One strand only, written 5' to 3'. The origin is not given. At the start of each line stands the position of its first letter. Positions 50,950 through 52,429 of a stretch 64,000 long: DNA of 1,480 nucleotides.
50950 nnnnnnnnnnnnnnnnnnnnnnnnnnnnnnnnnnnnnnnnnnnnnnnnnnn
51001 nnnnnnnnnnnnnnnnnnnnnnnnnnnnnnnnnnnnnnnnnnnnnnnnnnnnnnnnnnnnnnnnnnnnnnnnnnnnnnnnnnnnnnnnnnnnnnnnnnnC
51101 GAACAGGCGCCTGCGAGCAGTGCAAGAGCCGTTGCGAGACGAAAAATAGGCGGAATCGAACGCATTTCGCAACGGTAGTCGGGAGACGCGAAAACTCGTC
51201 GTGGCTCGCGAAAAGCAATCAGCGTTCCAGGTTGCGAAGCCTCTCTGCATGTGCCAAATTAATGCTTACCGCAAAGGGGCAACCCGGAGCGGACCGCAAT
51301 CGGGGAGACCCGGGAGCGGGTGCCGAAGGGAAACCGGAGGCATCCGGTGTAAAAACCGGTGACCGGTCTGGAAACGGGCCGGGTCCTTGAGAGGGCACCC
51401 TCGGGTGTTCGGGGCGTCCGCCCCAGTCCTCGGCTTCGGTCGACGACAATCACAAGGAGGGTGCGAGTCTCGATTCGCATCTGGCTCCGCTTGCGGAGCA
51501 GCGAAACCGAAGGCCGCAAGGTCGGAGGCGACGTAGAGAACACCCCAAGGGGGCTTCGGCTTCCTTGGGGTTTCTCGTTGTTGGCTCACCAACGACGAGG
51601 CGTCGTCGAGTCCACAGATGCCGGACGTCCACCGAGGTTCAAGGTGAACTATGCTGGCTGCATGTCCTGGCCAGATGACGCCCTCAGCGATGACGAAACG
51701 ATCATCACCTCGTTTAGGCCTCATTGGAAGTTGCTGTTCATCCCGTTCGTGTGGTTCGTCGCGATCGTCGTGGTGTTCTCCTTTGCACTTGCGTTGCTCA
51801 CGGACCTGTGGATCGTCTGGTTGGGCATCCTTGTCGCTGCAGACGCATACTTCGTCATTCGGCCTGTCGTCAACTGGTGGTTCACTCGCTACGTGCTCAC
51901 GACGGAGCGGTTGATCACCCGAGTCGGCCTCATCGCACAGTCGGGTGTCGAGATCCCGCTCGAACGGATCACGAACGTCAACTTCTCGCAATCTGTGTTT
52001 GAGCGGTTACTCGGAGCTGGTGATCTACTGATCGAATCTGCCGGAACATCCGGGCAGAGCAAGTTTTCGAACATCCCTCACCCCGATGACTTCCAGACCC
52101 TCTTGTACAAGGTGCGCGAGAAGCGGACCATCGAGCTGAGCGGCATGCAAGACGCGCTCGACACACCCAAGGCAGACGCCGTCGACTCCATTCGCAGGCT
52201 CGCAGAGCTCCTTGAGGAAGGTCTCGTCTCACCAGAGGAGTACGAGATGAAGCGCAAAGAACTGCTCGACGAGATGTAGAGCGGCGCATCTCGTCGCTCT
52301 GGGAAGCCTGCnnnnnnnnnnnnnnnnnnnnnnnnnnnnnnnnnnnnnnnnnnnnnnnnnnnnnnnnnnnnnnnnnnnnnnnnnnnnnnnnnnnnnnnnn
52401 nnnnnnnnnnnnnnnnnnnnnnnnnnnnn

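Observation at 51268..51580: ncRNA B: about 13 back-to-back hairpins, mostly with canonical extra-stable RNA tetraloops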

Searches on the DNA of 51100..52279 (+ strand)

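Call 4: search_rna_families(source=window, start=51100, end=51700, threshold=evalue, max_evalue=10, show_alignments=3)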
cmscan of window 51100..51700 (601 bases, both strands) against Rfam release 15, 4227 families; matches with E-value up to 10: 6.
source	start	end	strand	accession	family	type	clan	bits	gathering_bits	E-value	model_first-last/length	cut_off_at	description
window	51652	51700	+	RF01532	TB10Cs3H2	Gene; snRNA; snoRNA; HACA-box;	-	18.1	45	1.4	1-49/69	3'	Trypanosomatid snoRNA TB10Cs3H2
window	51529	51583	+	RF03975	mir-5881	Gene; miRNA;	-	16.5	87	0.91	1-67/67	no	mir-5881 microRNA precursor family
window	51328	51360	+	RF01074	RF_site1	Cis-reg; frameshift_element;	-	16.1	40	3.2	1-40/40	no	Putative RNA-dependent RNA polymerase ribosomal frameshift site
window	51402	51421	-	RF01843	neisseria_FSE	Cis-reg; frameshift_element;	-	14.7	50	3.5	9-30/40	no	neiserria ribosomal frameshift element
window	51291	51368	+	RF00504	Glycine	Cis-reg; riboswitch;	CL00125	14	32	8.1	1-94/94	no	Glycine riboswitch aptamer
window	51539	51570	+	RF02399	NsiR1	Gene; sRNA;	-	13.3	39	8.1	21-52/60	no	Nitrogen stress-induced RNA 1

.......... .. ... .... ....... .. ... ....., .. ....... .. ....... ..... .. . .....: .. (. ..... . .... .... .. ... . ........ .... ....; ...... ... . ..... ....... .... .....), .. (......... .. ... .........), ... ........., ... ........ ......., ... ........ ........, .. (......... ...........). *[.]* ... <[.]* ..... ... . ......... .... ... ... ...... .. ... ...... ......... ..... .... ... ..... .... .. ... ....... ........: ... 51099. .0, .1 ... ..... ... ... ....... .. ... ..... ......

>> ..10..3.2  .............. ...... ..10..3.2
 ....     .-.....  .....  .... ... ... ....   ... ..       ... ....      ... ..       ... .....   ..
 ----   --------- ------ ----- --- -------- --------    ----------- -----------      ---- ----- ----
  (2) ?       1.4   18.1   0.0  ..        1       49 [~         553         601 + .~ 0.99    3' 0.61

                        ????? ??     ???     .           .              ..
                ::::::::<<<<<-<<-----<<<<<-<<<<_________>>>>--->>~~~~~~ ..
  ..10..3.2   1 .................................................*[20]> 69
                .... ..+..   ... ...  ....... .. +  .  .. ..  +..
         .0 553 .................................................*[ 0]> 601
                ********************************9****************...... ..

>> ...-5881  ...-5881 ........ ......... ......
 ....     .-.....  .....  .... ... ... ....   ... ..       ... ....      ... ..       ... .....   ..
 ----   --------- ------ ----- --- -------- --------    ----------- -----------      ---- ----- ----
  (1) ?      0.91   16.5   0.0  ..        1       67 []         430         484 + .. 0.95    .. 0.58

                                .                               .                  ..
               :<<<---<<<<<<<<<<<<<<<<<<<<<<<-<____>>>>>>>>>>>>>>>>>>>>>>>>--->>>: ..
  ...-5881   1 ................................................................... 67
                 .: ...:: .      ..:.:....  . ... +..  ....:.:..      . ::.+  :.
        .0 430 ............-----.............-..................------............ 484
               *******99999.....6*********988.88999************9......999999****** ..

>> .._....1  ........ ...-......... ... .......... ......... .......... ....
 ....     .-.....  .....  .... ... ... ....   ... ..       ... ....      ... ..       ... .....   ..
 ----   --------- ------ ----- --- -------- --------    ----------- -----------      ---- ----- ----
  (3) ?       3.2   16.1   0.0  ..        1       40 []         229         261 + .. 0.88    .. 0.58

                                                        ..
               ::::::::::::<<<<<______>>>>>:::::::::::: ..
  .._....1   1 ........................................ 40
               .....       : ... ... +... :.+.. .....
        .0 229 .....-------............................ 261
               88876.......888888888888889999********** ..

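Call 48: build_rna_model(alignment_id=A2, structure=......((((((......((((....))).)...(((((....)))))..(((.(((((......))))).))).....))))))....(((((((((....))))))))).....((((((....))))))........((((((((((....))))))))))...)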
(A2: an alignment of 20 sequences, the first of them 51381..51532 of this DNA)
Model R1 built from alignment A2 (20 sequences, 167 columns); structure: as given.
model positions 155; base pairs 48; branch points 5; effective number of sequences 2.76; information 0.59 bits per position. Calibrated on 0.2 Mb of random sequence (short: E-values are rough).
structure used (alignment columns):
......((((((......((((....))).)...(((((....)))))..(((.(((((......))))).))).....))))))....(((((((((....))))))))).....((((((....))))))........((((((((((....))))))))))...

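Call 49: search_with_rna_model(model_id=R1, sources=[window, L001, L002, L003, L004, L005, L006, L007, L008, L009, L010, L011, L012, L013, L014, L015, L016, L017, L018, L019, L020, L021, L022, L023, L024, L025, L026, L027, L028, L029, L030, L031, L032, L033, L034, L035, L036, L037, L038, L039, L040, L041, L042, L043, L044, L045, L046, L047, L048, L049, L053, L054, L056, L057, L058, L059, L072, L075, L076], max_evalue=0.01, make_alignment=true)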
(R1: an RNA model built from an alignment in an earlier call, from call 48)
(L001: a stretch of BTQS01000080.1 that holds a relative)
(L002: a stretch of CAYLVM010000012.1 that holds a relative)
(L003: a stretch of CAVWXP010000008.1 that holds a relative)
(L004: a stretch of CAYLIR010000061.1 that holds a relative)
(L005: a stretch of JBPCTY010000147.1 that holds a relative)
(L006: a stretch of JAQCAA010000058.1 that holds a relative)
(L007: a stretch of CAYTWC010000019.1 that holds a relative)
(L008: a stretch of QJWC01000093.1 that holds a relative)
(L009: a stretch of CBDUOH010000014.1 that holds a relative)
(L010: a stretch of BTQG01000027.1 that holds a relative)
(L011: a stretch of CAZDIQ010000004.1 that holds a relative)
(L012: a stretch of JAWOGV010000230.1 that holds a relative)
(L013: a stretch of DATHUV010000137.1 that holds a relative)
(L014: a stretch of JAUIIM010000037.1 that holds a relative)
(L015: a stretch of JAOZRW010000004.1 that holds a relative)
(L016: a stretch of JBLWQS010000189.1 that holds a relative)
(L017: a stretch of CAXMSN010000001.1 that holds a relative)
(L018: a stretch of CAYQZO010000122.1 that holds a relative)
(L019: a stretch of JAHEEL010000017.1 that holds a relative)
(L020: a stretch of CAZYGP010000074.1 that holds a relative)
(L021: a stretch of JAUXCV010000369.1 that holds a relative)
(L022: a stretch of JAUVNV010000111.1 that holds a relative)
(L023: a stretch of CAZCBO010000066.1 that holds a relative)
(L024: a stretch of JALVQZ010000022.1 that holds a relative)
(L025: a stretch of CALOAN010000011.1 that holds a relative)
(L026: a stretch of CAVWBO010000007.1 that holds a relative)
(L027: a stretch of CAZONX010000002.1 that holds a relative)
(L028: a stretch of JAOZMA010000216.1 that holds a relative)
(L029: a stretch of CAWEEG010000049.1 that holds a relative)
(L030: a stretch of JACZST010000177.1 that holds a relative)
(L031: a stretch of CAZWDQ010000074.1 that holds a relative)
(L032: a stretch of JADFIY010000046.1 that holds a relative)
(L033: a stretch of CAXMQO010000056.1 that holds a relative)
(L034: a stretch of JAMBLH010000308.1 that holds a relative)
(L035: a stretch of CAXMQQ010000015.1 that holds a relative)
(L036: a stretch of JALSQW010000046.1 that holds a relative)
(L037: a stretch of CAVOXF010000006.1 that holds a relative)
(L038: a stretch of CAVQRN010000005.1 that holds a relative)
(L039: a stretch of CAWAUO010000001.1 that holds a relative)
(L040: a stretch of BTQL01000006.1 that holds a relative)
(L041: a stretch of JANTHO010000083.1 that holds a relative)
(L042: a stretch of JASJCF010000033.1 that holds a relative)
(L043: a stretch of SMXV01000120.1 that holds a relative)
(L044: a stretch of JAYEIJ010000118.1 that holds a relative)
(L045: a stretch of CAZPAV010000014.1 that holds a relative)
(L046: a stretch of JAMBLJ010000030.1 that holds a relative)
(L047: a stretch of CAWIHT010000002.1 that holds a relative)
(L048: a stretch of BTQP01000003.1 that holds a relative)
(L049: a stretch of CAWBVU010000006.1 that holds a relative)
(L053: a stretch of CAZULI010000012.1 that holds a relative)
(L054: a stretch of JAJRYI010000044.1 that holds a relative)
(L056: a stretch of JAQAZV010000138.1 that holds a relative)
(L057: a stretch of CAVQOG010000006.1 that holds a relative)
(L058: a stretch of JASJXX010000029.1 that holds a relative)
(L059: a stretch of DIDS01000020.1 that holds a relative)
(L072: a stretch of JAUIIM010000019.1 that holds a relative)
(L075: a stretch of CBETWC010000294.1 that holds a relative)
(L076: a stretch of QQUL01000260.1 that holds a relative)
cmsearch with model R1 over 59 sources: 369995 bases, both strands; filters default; matches with E-value up to 0.01: 65.
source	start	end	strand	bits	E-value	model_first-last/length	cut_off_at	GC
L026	2207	2362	+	144.2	8e-46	1-155/155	no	0.69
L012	2151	2306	+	140.1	1.9e-44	1-155/155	no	0.67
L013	2222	2377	+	139.4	3.1e-44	1-155/155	no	0.66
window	51381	51532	+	136.9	2.2e-43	1-155/155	no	0.66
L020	2220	2375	+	134.8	1.1e-42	1-155/155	no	0.68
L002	862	1016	+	128.5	1.3e-40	1-155/155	no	0.68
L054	225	379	-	128.4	1.5e-40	1-155/155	no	0.69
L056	2822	2974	+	123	9.2e-39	1-155/155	no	0.68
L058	704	856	+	122.9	9.7e-39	1-155/155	no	0.7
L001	2206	2360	+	120.2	7.7e-38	1-155/155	no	0.63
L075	1064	1216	-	118.5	2.7e-37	1-155/155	no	0.68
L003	2214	2365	+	117.6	5.7e-37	1-155/155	no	0.73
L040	2214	2370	+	117.2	7.6e-37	1-155/155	no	0.66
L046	2191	2343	+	116.5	1.3e-36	1-155/155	no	0.67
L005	2270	2423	+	115.7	2.4e-36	1-155/155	no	0.61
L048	1054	1205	+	115.3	3.1e-36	1-155/155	no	0.65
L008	2230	2388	+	111.6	5.4e-35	1-155/155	no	0.69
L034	314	467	+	110.3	1.5e-34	1-155/155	no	0.63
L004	2223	2380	+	106.8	2.2e-33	1-155/155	no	0.63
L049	2205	2350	+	97.2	3.4e-30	1-155/155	no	0.74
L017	2135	2285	+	86.8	9.6e-27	1-155/155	no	0.63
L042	2240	2396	+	86.2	1.5e-26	1-155/155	no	0.75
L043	1114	1252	+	60.2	6.6e-18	1-155/155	no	0.6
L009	2228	2395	+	59.5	1.1e-17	1-155/155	no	0.66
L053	402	573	-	56.5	1.2e-16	1-155/155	no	0.66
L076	1708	1877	-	51.6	4.6e-15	1-155/155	no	0.68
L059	6354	6524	+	46.4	2.5e-13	1-155/155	no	0.66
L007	2234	2399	+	42.4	5.3e-12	1-155/155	no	0.7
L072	287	456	-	38.5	1.1e-10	1-155/155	no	0.7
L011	2182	2348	+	36.9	3.6e-10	1-155/155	no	0.68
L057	7904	8000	-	32.9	7.7e-09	70-155/155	5'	0.66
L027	894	1052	+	26.4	1.1e-06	1-155/155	no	0.71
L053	880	963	-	26.3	1.2e-06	1-155/155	no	0.7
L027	1647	1809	+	25.7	1.8e-06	1-155/155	no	0.69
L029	1429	1590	+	23.9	7.5e-06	1-155/155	no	0.7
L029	2276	2381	+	23.1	1.4e-05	1-155/155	no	0.71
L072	2724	2862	-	23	1.4e-05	1-155/155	no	0.63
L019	2265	2380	+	21.9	3.4e-05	1-155/155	no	0.71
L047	2318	2454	+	21.4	5.2e-05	1-155/155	no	0.69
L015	2266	2381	+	20.1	0.00013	1-155/155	no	0.72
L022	1265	1396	+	20.1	0.00013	1-155/155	no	0.73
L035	2232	2381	+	19.7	0.00018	1-155/155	no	0.67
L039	2276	2381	+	19.6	0.0002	1-155/155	no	0.75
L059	6006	6193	+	19.5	0.00022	1-155/155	no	0.61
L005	1380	1489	+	18.5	0.00046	1-155/155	no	0.62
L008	2309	2386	-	18.5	0.00047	1-155/155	no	0.67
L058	247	426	+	18.4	0.00049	1-155/155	no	0.66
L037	2268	2370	+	18.4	0.00049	1-155/155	no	0.7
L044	1081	1212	+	17.6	0.00095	1-155/155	no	0.73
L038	2232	2336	+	17.6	0.00095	1-155/155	no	0.71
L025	1523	1690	+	17.3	0.0011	1-155/155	no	0.71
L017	1011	1126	+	16.8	0.0017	1-155/155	no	0.64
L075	1035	1141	+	16.8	0.0018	1-155/155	no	0.63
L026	956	1044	+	16.2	0.0027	1-155/155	no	0.67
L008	1085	1200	+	16.2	0.0028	1-155/155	no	0.72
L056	1645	1688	+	16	0.003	16-68/155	no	0.77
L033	308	412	+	16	0.0032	1-155/155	no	0.71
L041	2266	2381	+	15.7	0.004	1-155/155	no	0.71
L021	76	212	+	15.4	0.0049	1-155/155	no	0.68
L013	1034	1146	+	15.4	0.0049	1-155/155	no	0.67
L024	2336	2419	+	14.9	0.0071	1-155/155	no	0.76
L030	982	1091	+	14.8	0.0079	1-155/155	no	0.69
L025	2283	2382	+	14.7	0.0088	1-155/155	no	0.72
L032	2307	2416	+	14.6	0.0089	1-155/155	no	0.7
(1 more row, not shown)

Alignment A3: 65 matches aligned to the model, 381 columns, each read 5' to 3' on its own strand. Consensus structure (alignment columns), stored with it:
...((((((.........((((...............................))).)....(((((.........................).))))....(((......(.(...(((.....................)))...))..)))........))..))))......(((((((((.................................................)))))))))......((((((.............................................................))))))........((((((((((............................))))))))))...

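Call 50: search_with_rna_model(model_id=R1, sources=[window, L001, L002, L003, L004, L005, L007, L008, L009, L011, L012, L013, L017, L020, L026, L034, L040, L042, L043, L046, L048, L049, L053, L054, L056, L058, L059, L072, L075, L076], max_evalue=1e-9, make_alignment=true)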
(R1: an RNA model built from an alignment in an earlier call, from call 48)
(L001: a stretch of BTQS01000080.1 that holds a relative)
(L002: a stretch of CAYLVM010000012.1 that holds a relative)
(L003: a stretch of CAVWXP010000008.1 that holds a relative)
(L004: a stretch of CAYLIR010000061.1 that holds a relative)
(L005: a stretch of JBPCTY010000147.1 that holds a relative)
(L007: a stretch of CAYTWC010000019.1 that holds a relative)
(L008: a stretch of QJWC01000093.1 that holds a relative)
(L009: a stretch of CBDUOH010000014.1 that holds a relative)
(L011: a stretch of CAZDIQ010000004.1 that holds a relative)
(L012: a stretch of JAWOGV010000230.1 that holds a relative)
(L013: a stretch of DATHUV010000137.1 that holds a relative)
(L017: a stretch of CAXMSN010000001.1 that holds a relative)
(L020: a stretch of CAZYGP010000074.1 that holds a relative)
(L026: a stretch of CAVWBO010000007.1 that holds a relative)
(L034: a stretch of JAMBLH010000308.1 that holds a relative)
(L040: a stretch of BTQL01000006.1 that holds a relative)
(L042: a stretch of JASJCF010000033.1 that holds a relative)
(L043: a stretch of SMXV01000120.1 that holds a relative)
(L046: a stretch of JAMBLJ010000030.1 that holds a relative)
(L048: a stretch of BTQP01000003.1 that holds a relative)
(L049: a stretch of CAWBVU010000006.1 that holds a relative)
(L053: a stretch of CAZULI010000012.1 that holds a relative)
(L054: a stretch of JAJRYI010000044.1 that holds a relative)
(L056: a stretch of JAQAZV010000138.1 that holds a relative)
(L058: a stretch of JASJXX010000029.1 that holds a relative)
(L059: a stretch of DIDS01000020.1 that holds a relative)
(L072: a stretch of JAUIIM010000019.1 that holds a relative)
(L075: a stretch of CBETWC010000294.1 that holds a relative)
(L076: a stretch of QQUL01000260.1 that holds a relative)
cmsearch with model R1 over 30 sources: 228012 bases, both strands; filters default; matches with E-value up to 1e-9: 30.
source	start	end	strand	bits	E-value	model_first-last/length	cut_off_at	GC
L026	2207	2362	+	144.2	4.9e-46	1-155/155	no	0.69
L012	2151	2306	+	140.1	1.2e-44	1-155/155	no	0.67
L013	2222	2377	+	139.4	1.9e-44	1-155/155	no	0.66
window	51381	51532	+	136.9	1.4e-43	1-155/155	no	0.66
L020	2220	2375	+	134.8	6.6e-43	1-155/155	no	0.68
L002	862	1016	+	128.5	8.2e-41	1-155/155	no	0.68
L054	225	379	-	128.4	9.2e-41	1-155/155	no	0.69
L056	2822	2974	+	123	5.7e-39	1-155/155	no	0.68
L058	704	856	+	122.9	6e-39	1-155/155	no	0.7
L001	2206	2360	+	120.2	4.8e-38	1-155/155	no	0.63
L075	1064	1216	-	118.5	1.7e-37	1-155/155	no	0.68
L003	2214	2365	+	117.6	3.5e-37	1-155/155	no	0.73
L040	2214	2370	+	117.2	4.7e-37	1-155/155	no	0.66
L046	2191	2343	+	116.5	7.9e-37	1-155/155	no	0.67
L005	2270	2423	+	115.7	1.5e-36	1-155/155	no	0.61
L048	1054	1205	+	115.3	1.9e-36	1-155/155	no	0.65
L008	2230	2388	+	111.6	3.3e-35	1-155/155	no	0.69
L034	314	467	+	110.3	9.1e-35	1-155/155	no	0.63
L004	2223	2380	+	106.8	1.4e-33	1-155/155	no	0.63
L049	2205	2350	+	97.2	2.1e-30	1-155/155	no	0.74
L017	2135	2285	+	86.8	5.9e-27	1-155/155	no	0.63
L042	2240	2396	+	86.2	9.4e-27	1-155/155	no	0.75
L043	1114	1252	+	60.2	4.1e-18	1-155/155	no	0.6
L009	2228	2395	+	59.5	7e-18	1-155/155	no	0.66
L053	402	573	-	56.5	7.1e-17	1-155/155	no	0.66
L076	1708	1877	-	51.6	2.8e-15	1-155/155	no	0.68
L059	6354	6524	+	46.4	1.5e-13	1-155/155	no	0.66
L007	2234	2399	+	42.4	3.3e-12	1-155/155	no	0.7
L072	287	456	-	38.5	6.6e-11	1-155/155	no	0.7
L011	2182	2348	+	36.9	2.2e-10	1-155/155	no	0.68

Alignment A4: 30 matches aligned to the model, 220 columns, each read 5' to 3' on its own strand. Consensus structure (alignment columns), stored with it:
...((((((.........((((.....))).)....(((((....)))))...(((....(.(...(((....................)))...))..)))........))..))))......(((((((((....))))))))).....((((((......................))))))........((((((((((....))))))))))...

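Call 54: build_rna_model(alignment_id=A5, structure=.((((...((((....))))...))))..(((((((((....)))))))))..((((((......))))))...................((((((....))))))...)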
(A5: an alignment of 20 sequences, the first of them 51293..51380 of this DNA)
Model R2 built from alignment A5 (20 sequences, 109 columns); structure: as given.
model positions 88; base pairs 29; branch points 3; effective number of sequences 1.7; information 0.647 bits per position. Calibrated on 0.2 Mb of random sequence (short: E-values are rough).
structure used (alignment columns):
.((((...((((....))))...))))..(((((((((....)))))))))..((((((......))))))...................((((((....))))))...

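Call 55: search_with_rna_model(model_id=R2, sources=[window, L001, L002, L003, L004, L005, L007, L008, L009, L011, L012, L013, L017, L020, L026, L034, L040, L042, L043, L046, L048, L049, L053, L054, L056, L058, L059, L072, L075, L076], max_evalue=0.00001, make_alignment=true)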
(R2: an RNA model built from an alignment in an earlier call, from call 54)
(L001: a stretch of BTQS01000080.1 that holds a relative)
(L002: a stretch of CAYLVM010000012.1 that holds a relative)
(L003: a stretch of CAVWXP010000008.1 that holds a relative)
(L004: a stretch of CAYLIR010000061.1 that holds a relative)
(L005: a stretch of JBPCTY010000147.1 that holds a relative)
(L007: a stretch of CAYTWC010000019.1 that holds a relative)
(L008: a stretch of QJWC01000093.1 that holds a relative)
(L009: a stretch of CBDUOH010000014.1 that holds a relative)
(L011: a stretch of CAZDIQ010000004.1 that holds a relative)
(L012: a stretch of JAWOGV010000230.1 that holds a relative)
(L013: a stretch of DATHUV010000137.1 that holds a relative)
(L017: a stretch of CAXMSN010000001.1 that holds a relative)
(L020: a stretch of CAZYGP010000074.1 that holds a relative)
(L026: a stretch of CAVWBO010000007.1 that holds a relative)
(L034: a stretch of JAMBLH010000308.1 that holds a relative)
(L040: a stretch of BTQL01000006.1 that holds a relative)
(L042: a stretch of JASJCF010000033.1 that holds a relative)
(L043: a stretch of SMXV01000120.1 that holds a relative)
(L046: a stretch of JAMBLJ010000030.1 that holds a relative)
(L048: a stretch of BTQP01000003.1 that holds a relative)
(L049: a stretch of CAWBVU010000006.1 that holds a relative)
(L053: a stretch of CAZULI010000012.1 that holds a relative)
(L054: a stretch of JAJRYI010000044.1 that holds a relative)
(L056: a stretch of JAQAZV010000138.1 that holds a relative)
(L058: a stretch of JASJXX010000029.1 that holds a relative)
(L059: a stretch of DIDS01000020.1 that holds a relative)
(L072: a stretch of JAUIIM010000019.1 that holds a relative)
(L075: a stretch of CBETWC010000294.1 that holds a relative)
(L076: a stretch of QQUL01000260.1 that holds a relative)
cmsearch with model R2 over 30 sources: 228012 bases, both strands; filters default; matches with E-value up to 0.00001: 23.
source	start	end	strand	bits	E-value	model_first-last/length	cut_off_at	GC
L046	2104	2191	+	84.2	1.8e-15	1-88/88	no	0.68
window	51293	51380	+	83.4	2.7e-15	1-88/88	no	0.66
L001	2118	2205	+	83.3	2.7e-15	1-88/88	no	0.66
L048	965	1052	+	83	3.1e-15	1-88/88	no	0.69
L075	1215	1300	-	82.5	3.9e-15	1-88/88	no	0.65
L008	2145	2229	+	81.2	7.4e-15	1-88/88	no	0.69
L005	2183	2266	+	81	8.3e-15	1-88/88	no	0.67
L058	620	705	+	79.2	2e-14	1-88/88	no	0.64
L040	2128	2215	+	78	3.5e-14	1-88/88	no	0.68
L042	2157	2239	+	77.2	5.1e-14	1-88/88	no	0.71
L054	380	467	-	77.2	5.2e-14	1-88/88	no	0.68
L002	774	861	+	77.1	5.2e-14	1-88/88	no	0.68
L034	228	315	+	76.4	7.4e-14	1-88/88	no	0.66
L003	2130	2214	+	74.2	2.2e-13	1-88/88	no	0.73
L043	1029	1116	+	73.4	3.1e-13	1-88/88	no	0.6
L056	2737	2822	+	72.1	6e-13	1-88/88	no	0.69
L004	2055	2141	+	67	6.8e-12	1-88/88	no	0.67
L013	2119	2221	+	66.7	8.1e-12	1-88/88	no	0.73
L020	2117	2219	+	64.4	2.4e-11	1-88/88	no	0.74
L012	2048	2150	+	63.2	4.3e-11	1-88/88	no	0.75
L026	2104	2206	+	63.2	4.3e-11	1-88/88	no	0.75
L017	2039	2118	+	48.9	4.2e-08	1-88/88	no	0.62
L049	2141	2209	+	41.4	1.5e-06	1-88/88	no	0.75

Alignment A6: 23 matches aligned to the model, 107 columns, each read 5' to 3' on its own strand. Consensus structure (alignment columns), stored with it:
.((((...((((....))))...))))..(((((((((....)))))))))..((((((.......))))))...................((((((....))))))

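Call 72: search_dna_similar(query=window:51180-51590:+, collection=plasmids, mode=distant, max_rows=5)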
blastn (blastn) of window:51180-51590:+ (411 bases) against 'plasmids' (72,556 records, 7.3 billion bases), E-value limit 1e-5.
No match.

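Call 75: search_rna_families(sources=[L001, L012, L025, L026, L043, L058, L101, L111, L113, L117, L126, L135, L148, L166, L190], threshold=gathering)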
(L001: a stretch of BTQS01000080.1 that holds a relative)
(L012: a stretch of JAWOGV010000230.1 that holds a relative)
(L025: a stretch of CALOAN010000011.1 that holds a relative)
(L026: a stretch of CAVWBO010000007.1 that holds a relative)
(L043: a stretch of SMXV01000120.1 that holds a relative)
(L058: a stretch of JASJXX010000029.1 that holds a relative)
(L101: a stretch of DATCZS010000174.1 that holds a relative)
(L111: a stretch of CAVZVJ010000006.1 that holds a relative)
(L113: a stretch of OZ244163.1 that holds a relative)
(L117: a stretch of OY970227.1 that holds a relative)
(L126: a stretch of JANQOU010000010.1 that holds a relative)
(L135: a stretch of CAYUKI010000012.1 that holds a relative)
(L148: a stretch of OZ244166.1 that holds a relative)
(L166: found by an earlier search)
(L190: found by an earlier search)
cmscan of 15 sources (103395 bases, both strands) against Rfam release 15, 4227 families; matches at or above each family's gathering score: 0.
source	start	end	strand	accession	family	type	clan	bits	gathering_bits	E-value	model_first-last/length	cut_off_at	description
